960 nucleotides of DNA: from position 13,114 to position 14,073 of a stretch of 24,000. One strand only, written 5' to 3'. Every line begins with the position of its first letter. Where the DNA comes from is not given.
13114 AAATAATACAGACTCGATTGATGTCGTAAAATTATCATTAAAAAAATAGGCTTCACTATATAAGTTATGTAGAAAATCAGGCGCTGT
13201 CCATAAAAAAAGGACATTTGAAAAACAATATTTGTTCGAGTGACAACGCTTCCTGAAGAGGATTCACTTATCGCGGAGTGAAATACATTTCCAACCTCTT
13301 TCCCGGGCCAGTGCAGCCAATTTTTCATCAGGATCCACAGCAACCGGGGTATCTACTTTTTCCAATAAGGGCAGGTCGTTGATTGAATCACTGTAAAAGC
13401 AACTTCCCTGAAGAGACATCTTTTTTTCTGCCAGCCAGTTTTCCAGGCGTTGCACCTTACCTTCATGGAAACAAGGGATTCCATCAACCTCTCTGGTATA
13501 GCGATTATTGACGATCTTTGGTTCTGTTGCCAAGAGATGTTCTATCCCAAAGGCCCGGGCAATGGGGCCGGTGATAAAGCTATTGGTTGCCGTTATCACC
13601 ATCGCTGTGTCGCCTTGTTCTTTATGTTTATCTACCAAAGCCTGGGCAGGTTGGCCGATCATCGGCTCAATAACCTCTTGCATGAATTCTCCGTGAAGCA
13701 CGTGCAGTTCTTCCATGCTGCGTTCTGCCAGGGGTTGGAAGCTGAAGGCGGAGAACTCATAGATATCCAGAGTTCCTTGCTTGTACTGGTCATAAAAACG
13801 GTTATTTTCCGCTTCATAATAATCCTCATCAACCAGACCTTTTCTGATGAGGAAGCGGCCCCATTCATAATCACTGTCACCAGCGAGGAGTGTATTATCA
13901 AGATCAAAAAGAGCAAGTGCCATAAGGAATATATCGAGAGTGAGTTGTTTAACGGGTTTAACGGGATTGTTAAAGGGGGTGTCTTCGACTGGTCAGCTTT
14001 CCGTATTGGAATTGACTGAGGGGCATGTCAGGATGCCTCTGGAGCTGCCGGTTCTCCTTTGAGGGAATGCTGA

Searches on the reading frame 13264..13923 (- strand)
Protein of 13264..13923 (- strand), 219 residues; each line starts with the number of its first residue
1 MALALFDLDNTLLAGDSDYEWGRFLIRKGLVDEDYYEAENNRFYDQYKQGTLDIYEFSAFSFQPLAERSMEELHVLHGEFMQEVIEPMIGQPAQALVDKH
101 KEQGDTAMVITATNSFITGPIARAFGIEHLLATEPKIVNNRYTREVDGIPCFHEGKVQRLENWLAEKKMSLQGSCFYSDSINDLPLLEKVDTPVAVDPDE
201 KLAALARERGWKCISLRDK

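Call 78: search_protein_families(library=pfam, proteins=[window:13264-13923:-], max_evalue=0.00001)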
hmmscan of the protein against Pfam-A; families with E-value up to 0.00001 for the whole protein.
window:13264-13923:- (219 aa): 1 family
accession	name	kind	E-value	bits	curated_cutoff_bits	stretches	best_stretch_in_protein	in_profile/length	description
PF12710.13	HAD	-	2.8e-32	113.1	27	1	4-188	1-189/189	haloacid dehalogenase-like hydrolase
